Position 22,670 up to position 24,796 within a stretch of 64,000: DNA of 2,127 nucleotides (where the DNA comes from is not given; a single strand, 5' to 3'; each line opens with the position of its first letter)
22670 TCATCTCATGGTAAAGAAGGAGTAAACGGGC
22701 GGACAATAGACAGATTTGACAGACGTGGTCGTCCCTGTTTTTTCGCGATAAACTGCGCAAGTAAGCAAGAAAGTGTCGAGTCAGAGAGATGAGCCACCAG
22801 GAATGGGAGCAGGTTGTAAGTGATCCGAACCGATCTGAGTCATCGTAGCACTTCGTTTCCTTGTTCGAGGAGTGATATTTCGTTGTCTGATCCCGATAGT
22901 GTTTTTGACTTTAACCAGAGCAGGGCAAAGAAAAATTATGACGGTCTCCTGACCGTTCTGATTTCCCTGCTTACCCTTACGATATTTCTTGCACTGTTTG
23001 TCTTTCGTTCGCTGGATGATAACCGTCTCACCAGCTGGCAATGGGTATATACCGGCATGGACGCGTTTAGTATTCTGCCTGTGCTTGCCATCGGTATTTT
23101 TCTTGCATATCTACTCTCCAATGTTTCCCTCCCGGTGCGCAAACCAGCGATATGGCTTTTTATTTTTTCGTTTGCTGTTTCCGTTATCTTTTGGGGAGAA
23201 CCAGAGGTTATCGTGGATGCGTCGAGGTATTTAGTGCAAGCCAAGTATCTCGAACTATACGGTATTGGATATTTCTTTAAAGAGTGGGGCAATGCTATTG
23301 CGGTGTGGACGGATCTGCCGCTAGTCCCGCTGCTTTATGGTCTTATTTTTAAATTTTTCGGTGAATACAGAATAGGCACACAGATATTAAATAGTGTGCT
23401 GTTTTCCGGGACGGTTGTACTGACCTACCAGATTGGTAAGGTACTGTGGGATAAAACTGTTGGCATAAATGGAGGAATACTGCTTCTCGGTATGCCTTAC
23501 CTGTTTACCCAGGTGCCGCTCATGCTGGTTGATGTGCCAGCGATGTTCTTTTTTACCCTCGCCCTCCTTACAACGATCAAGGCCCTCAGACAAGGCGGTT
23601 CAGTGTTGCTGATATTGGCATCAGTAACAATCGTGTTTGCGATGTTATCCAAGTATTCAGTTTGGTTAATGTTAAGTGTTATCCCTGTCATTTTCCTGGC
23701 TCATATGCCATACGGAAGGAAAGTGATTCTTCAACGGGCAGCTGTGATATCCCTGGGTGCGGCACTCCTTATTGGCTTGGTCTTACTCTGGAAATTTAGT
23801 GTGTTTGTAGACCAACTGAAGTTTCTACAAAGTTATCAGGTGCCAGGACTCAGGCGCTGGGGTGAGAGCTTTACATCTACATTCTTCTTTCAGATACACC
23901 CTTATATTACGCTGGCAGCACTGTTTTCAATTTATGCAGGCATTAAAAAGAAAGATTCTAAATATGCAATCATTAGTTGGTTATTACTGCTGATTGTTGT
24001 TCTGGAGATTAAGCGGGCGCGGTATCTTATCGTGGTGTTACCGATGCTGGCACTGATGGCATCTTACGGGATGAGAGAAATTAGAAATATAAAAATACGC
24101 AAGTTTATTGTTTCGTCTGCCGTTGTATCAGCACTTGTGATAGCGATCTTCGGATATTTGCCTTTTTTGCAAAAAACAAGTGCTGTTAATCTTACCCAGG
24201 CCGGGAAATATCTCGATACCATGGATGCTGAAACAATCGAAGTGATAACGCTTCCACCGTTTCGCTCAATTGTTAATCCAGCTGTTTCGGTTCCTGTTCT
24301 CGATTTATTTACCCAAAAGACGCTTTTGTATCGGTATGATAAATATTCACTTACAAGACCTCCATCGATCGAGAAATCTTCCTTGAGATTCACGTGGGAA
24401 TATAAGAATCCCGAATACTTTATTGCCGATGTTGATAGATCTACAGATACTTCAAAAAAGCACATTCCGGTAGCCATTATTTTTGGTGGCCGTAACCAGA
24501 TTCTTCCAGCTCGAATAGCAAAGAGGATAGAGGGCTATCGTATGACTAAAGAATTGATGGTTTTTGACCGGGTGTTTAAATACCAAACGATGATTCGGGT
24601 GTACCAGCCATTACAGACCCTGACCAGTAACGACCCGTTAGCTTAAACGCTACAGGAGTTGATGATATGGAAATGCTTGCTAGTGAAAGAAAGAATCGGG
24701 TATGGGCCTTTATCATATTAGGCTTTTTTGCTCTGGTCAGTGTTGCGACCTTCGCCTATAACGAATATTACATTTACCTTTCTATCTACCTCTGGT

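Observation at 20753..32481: Candidate undescribed system: sulfur-trafficking genes combined with radical-SAM and polyprenyl-linked glycosylation genes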

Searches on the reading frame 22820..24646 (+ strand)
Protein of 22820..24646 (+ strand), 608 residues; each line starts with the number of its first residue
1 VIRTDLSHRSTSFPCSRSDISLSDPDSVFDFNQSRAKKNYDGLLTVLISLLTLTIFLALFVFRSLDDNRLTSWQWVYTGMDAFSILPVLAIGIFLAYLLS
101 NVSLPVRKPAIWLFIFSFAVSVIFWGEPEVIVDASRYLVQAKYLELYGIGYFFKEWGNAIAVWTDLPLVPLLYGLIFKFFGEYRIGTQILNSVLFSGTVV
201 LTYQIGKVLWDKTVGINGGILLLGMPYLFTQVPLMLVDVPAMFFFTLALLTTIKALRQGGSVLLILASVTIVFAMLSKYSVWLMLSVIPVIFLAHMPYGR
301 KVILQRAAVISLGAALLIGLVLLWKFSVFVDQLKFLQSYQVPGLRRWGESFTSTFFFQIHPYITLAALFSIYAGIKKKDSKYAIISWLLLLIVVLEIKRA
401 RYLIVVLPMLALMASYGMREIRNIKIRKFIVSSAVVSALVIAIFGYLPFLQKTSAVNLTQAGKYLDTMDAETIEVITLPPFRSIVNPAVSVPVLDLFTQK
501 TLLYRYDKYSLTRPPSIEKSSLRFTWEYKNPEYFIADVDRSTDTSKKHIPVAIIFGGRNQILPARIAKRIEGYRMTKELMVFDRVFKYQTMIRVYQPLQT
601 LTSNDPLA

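Call 4: search_protein_families(library=pfam, proteins=[window:22820-24646:+], max_evalue=0.01)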
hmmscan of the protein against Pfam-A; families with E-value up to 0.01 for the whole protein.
window:22820-24646:+ (608 aa): 2 families
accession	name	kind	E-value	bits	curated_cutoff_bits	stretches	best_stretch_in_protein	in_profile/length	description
PF13231.12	PMT_2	-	2e-08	35.1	26.1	1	167-324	4-160/160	Dolichyl-phosphate-mannose-protein mannosyltransferase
PF24661.1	DUF7649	-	0.0081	16.7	27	1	220-292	14-82/85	Domain of unknown function (DUF7649)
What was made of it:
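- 22820..24646 (+): GT-C glycosyltransferase (PMT_2/GT39-like) with an invariant DDNR motif in the first periplasmic loop and a conserved C-terminal periplasmic domain. Pfam PMT_2 (call 4).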

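Call 6: search_protein_families(library=ncbifam, proteins=[window:22820-24646:+], max_evalue=0.01)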
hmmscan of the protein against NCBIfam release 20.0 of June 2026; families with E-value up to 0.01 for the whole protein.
window:22820-24646:+ (608 aa): 0 families

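Call 8: find_homologous_proteins(query=window:22820-24646:+)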
Query window:22820-24646:+ (608 aa): 1735 proteins with E <= 0.001 among 8000 candidates; the best 120 are listed.
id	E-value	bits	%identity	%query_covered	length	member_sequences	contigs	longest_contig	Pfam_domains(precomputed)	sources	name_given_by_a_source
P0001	0.0e+0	1323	100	100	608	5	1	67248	PF13231.13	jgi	-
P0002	0.0e+0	1026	79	100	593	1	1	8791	PF13231.13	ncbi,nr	ncbi:MAG: hypothetical protein BMS9Abin25_0898 [Gammaproteobacteria bacterium]|nr:MAG: hypothetical 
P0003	0.0e+0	1015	77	99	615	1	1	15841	PF13231.13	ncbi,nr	ncbi:MAG: hypothetical protein BMS9Abin08_0700 [Gammaproteobacteria bacterium]|nr:MAG: hypothetical 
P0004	1.3e-294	997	75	98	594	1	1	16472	PF13231.13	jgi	-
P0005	2.7e-294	996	76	100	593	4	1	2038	PF13231.13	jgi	-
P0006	2.0e-292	989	76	98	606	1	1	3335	PF13231.13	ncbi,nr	ncbi:MAG: hypothetical protein BMS9Abin33_1254 [Gammaproteobacteria bacterium]|nr:MAG: hypothetical 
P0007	7.9e-292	987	77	98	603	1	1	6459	PF13231.13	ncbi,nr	ncbi:MAG: hypothetical protein BMS9Abin33_0829 [Gammaproteobacteria bacterium]|nr:MAG: hypothetical 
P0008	8.1e-292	987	75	98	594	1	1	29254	PF13231.13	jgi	-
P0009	6.1e-291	984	75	98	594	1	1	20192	PF13231.13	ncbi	ncbi:MAG: ArnT family glycosyltransferase [Acidiferrobacterales bacterium]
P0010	7.6e-291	984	75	100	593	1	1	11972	PF13231.13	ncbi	-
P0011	1.2e-289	980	75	98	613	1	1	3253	PF13231.13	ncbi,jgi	-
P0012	2.4e-287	973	77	96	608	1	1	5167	PF13231.13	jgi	jgi:Dolichyl-phosphate-mannose-protein mannosyltransferase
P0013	1.7e-286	970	75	97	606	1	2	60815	PF13231.13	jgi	-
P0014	5.1e-284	962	75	98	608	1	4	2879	PF13231.13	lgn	-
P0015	1.9e-282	956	76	98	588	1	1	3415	PF13231.13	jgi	-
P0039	1.4e-238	811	63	98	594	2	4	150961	PF13231.13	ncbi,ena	ncbi:MAG: glycosyltransferase family 39 protein [Acidiferrobacterales bacterium]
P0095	3.5e-189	648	52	93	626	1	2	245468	PF13231.13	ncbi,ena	-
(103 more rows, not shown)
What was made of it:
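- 22820..24646 (+): 1735 homologs at 50-79% identity (call 8).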

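Call 10: find_encoding_contigs(protein=P0001, flank=10000, max_places=2)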
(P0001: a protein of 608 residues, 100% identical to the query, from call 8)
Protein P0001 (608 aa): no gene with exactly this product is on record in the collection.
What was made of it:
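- Tried and rejected: Looking up the window's own GT-C protein found no contig on record (call 10).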

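Call 11: find_encoding_contigs(protein=P0039, flank=10000, max_places=2)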
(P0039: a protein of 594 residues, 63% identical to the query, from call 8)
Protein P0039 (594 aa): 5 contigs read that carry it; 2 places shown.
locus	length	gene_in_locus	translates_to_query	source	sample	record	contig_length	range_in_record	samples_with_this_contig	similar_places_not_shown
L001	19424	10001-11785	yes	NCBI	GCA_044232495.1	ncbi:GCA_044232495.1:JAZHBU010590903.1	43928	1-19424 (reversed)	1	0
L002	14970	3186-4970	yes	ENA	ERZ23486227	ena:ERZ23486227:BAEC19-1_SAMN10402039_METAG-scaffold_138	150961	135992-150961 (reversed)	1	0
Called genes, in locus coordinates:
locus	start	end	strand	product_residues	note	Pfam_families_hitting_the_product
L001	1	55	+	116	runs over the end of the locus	PF01192:RNA_pol_Rpb6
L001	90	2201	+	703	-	PF01966:HD, PF13328:HD_4, PF04607:RelA_SpoT, PF02824:TGS, PF19296:RelA_AH (weak), PF28438:RelA_RIS, PF13291:ACT_4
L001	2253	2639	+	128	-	PF01042:Ribonuc_L-PSP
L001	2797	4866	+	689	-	PF17191:RecG_wedge, PF01336:tRNA_anti-codon, PF00176:SNF2-rel_dom (weak), PF00270:DEAD, PF04851:ResIII, PF00271:Helicase_C, PF22590:Cas3-like_C_2 (faint), PF19833:RecG_dom3_C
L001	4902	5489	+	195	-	PF04345:Chor_lyase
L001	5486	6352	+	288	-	PF01040:UbiA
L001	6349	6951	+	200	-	PF02798:GST_N, PF13417:GST_N_3, PF13409:GST_N_2, PF00043:GST_C, PF14497:GST_C_3 (weak), PF13410:GST_C_2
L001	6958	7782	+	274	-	PF08501:Shikimate_dh_N, PF01488:Shikimate_DH, PF18317:SDH_C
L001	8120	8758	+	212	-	PF00989:PAS (weak), PF13426:PAS_9 (weak), PF08281:Sigma70_r4_2 (weak), PF00196:GerE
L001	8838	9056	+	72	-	-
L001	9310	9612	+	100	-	PF02635:DsrE (weak)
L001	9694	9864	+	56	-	-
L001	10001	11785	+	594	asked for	PF13231:PMT_2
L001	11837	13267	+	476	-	PF04143:Sulf_transp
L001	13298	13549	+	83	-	PF01206:TusA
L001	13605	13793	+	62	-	-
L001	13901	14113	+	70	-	-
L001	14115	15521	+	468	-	PF01266:DAO (weak), PF01946:Thi4 (weak), PF12831:FAD_oxidored (weak), PF13450:NAD_binding_8, PF01593:Amino_oxidase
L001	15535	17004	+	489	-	PF02310:B12-binding, PF04055:Radical_SAM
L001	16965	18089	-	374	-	PF04055:Radical_SAM, PF13186:SPASM (faint)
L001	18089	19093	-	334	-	PF00535:Glycos_transf_2, PF10111:Glyco_tranf_2_2, PF13506:Glyco_transf_21, PF13641:Glyco_tranf_2_3, PF13632:Glyco_trans_2_3 (weak)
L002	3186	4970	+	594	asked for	PF13231:PMT_2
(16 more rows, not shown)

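Call 12: find_encoding_contigs(protein=P0095, flank=10000, max_places=2)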
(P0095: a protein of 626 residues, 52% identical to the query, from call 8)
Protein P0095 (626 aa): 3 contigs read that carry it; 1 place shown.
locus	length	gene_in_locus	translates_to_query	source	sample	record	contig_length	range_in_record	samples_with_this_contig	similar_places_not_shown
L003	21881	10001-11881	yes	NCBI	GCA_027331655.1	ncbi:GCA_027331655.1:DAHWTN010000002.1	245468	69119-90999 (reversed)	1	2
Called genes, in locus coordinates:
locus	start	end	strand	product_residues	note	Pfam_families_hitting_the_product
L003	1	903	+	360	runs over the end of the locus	PF02277:DBI_PRT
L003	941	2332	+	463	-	PF00672:HAMP, PF00512:HisKA, PF02518:HATPase_c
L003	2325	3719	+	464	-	PF00072:Response_reg, PF00158:Sigma54_activat, PF14532:Sigma54_activ_2, PF07728:AAA_5 (weak), PF25601:AAA_lid_14, PF02954:HTH_8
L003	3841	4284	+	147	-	-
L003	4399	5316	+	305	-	PF01634:HisG, PF08029:HisG_C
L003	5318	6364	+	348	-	PF00155:Aminotran_1_2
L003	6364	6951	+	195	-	PF00475:IGPD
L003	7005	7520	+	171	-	-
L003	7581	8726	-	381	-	PF00266:Aminotran_5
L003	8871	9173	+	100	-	-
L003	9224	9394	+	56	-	-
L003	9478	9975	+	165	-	PF00581:Rhodanese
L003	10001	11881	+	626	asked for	PF13231:PMT_2 (weak)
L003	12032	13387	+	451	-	PF04143:Sulf_transp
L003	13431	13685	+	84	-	PF01206:TusA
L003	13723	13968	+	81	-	-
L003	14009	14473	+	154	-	PF00582:Usp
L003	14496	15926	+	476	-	PF01593:Amino_oxidase, PF13450:NAD_binding_8, PF03275:GLF (faint)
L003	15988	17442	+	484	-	PF02310:B12-binding, PF04055:Radical_SAM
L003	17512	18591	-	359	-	PF04055:Radical_SAM, PF13186:SPASM (faint)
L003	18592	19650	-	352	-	PF13506:Glyco_transf_21 (faint), PF00535:Glycos_transf_2, PF10111:Glyco_tranf_2_2, PF13641:Glyco_tranf_2_3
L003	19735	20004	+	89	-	-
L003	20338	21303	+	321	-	PF00581:Rhodanese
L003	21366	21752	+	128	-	-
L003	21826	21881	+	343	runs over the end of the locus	PF25171:Beta-prop_WDR36-Utp21_1st (faint), PF08450:SGL, PF23381:Beta-prop_IFT122_1st (weak), PF24796:WDR55 (faint), PF24807:WD40_CDC20-Fz (faint), PF25174:Beta-prop_THOC3, PF23414:Beta-prop_EML_2 (weak), PF02239:Cytochrom_D1 (weak), +1 more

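Call 15: find_related_loci(query=A1, collection=genome_contigs, flank=10000)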
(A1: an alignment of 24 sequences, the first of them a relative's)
Query A1 (608 aa) in genome_contigs; peptide patterns used: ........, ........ (x = any residue, [..] = any of these).
319 stretches matched a pattern; 293 encode a relative of the query (tblastn E <= 1e-3); the best 80 are kept; 80 distinct loci.
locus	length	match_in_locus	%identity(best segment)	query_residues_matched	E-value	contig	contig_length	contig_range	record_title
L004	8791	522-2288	79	4-607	0e+0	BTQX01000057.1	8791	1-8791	MAG: Gammaproteobacteria bacterium BMS9Abin25 DNA, NODE_2889_length_8791, whole genome shotgun sequence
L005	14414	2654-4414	74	4-600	0e+0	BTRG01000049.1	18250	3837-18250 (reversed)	MAG: Gammaproteobacteria bacterium BMS9Abin36 DNA, NODE_875_length_18250, whole genome shotgun sequence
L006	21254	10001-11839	68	4-605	0e+0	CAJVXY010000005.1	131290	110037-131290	MAG TPA_asm: uncultured Acidiferrobacteraceae bacterium isolate DRR093004_bin.13_MetaBAT_v2.12.1_MAG genome assembly, co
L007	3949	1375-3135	64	17-597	0e+0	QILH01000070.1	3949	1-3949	MAG: Gammaproteobacteria bacterium isolate SZUA-24 Ga0063293_10039423, whole genome shotgun sequence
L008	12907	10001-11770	63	4-597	0e+0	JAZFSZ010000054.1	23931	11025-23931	MAG: Acidiferrobacterales bacterium isolate BS2bin.21 BS2bin.21_54, whole genome shotgun sequence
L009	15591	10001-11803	75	1-605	0e+0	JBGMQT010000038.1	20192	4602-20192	MAG: Acidiferrobacterales bacterium isolate N04_metabat2_bin.86 NODE_799_length_20192_cov_15.285345, whole genome shotgu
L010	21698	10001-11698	59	34-598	0e+0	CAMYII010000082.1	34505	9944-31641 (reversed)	MAG: Acidiferrobacterales bacterium isolate ES_Gamma_002 genome assembly, contig: scaffold_523, whole genome shotgun seq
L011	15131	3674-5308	55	48-597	0e+0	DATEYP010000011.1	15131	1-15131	MAG TPA_asm: Acidiferrobacterales bacterium isolate SMAG_U8448 k141_1404424, whole genome shotgun sequence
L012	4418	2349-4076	53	14-597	0e+0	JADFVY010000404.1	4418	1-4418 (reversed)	MAG: Proteobacteria bacterium isolate C1.bin.38 k83_2984792, whole genome shotgun sequence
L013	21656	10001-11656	56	43-599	0e+0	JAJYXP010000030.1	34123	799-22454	MAG: Proteobacteria bacterium isolate FK3.bin53 NODE_2405_length_34123_cov_28.015119, whole genome shotgun sequence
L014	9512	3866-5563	56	32-601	0e+0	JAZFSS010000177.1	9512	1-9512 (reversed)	MAG: Gammaproteobacteria bacterium isolate BS2bin.14 BS2bin.14_177, whole genome shotgun sequence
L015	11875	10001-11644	56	48-599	0e+0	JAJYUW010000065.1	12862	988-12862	MAG: Proteobacteria bacterium isolate FK1.bin35 NODE_5182_length_12862_cov_4.633608, whole genome shotgun sequence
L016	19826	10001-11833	52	32-599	0e+0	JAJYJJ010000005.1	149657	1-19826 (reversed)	MAG: Nitrospirae bacterium isolate DBS2-1.bin158 NODE_156_length_149657_cov_4.684953, whole genome shotgun sequence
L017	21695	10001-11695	52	37-605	0e+0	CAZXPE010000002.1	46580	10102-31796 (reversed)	MAG TPA_asm: uncultured bacterium isolate SRP090828_co1_86 genome assembly, contig: NODE_120_length_46580_cov_12.605889,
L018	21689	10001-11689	53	32-598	0e+0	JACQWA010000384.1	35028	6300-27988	MAG: Candidatus Rokuibacteriota bacterium isolate NC_groundwater_1477_Ag_S-0.65um_67_43 S_p65_S5_coassembly_k141_4567359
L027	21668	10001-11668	52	32-595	0e+0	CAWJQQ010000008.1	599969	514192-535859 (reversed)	MAG: Nitrospirota bacterium isolate MFD03044.bin.1.139 genome assembly, contig: contig_42059, whole genome shotgun seque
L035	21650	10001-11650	51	46-597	8e-179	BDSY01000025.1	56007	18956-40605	Bacterium BMS3Abin06 DNA, contig: NODE_13, whole genome shotgun sequence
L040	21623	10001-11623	51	56-601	7e-177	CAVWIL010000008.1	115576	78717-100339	MAG: Nitrospirota bacterium isolate MFD02199.bin.2.179 genome assembly, contig: contig_3316, whole genome shotgun sequen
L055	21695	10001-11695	49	36-596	1e-172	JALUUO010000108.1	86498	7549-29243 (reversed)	MAG: Nitrospirae bacterium isolate 128-326_metabat1_scaf2bin.025 128-326_scaffold_75_c1, whole genome shotgun sequence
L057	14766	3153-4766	51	56-596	4e-172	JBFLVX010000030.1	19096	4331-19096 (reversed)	MAG: Nitrospirota bacterium isolate MAG017 MAG017_30, whole genome shotgun sequence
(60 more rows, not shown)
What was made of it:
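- Many host lineages are sulfur oxidisers by name (call 15).
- Tried and rejected: All 80 inspected genome loci are MAGs (call 15).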

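Call 18: search_protein_families(library=ncbifam, proteins=[L001:14115-15521:+, L003:13723-13968:+, L003:19735-20004:+, L003:21366-21752:+], max_evalue=0.01)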
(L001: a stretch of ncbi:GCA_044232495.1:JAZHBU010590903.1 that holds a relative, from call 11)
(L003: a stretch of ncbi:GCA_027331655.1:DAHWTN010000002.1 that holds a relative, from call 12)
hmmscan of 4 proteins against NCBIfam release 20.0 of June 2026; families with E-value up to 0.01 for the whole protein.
L001:14115-15521:+ (468 aa): 79 families (the best 25 are shown)
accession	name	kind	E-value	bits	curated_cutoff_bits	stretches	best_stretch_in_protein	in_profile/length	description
NF005548.0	PRK07208.1-4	equivalog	5.8e-133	444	389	1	7-455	4-453/488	hypothetical protein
NF005545.0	PRK07208.1-1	equivalog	3.9e-103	345.5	451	1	4-456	5-465/504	hypothetical protein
NF005547.0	PRK07208.1-3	equivalog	7.4e-103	344.8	380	1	6-454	4-443/465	hypothetical protein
NF005546.0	PRK07208.1-2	equivalog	3e-93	313.2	418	2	83-457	112-507/527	hypothetical protein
NF005549.0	PRK07208.1-5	equivalog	1.7e-59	201.7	587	2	85-455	115-514/534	hypothetical protein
NF005560.0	PRK07233.1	equivalog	1e-35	123.5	252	1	8-456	2-428/435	hypothetical protein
TIGR00031.1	UDP-GALP_mutase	equivalog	1.5e-16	60.4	303.75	2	8-178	3-173/378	UDP-galactopyranose mutase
TIGR00562.1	proto_IX_ox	equivalog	6.6e-15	54.6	97.85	1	7-428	3-441/470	protoporphyrinogen oxidase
TIGR02734.1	crtI_fam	subfamily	1.2e-11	44.1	238.1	1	9-72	1-63/504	phytoene desaturase family protein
TIGR02733.1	desat_CrtD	equivalog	3e-11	42.7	549.7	1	8-59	3-54/492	C-3',4' desaturase CrtD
NF058655.1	CrtID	equivalog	7.4e-11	41.6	640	1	9-59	1-51/478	bifunctional phytoene desaturase/3,4-desaturase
NF008845.0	PRK11883.1-5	equivalog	1.3e-09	36.9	560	1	7-101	5-106/468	protoporphyrinogen oxidase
TIGR03467.1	HpnE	equivalog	1.6e-09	37.6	283.05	1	9-73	1-67/430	hydroxysqualene dehydroxylase HpnE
NF053556.1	prodigi_MAP_PigB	equivalog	9.9e-09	34.1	850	1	4-64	152-210/659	prodigiosin MAP biosynthesis oxidoreductase PigB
NF008841.0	PRK11883.1-1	equivalog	1.6e-08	33.9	517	1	8-126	5-122/453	protoporphyrinogen oxidase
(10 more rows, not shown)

L003:13723-13968:+ (81 aa): 0 families

L003:19735-20004:+ (89 aa): 0 families

L003:21366-21752:+ (128 aa): 0 families

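Call 27: search_solved_structures(query=L001:14115-15521:+, max_evalue=0.001)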
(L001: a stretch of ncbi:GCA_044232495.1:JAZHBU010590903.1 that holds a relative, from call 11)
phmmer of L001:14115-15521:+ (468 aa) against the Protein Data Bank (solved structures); distinct sequences matched with E-value up to 0.001: 90 (the best 60 are shown).
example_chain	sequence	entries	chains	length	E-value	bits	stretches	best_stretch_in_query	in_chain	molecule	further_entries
4dsg_A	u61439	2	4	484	1.8e-23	86.1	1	8-458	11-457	UDP-galactopyranose mutase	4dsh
4u8l_A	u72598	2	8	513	3.4e-22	81.9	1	8-353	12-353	UDP-galactopyranose mutase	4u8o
3ute_A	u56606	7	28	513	1.7e-21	79.6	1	8-353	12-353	UDP-galactopyranose mutase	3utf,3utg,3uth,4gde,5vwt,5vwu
4u8i_A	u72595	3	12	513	2e-21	79.3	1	8-353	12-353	UDP-galactopyranose mutase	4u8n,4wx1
4u8k_A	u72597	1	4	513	2.1e-21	79.3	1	8-353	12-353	UDP-galactopyranose mutase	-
3uka_A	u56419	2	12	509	2.6e-21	79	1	8-351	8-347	UDP-galactopyranose mutase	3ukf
3ukl_A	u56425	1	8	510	2.6e-21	79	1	8-351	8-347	UDP-galactopyranose mutase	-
3ukh_A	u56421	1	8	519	2.8e-21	78.9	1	8-351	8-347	UDP-galactopyranose mutase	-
3ukq_A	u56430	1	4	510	6.8e-21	77.6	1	8-351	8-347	UDP-galactopyranose mutase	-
3ukk_A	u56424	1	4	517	7.2e-21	77.5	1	8-351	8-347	UDP-galactopyranose mutase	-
3ukp_A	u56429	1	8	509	1.7e-20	76.3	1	8-351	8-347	UDP-galactopyranose mutase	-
4u8j_A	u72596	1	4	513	2.4e-20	75.8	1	8-353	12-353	UDP-galactopyranose mutase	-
4u8m_A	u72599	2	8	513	3e-20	75.5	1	8-353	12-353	UDP-galactopyranose mutase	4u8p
5hhf_A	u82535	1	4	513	3.8e-20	75.1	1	8-353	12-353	UDP-galactopyranose mutase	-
3hdq_A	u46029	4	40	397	7.7e-13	51.1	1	8-172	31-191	UDP-galactopyranose mutase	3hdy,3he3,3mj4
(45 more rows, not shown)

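Call 29: search_solved_structures(query=A1, max_evalue=0.01)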
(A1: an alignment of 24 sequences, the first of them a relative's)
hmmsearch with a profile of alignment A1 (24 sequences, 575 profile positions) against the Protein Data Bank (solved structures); distinct sequences matched with E-value up to 0.01: 0.
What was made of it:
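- Tried and rejected: The GT-C profile against PDB sequences found nothing (call 29).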
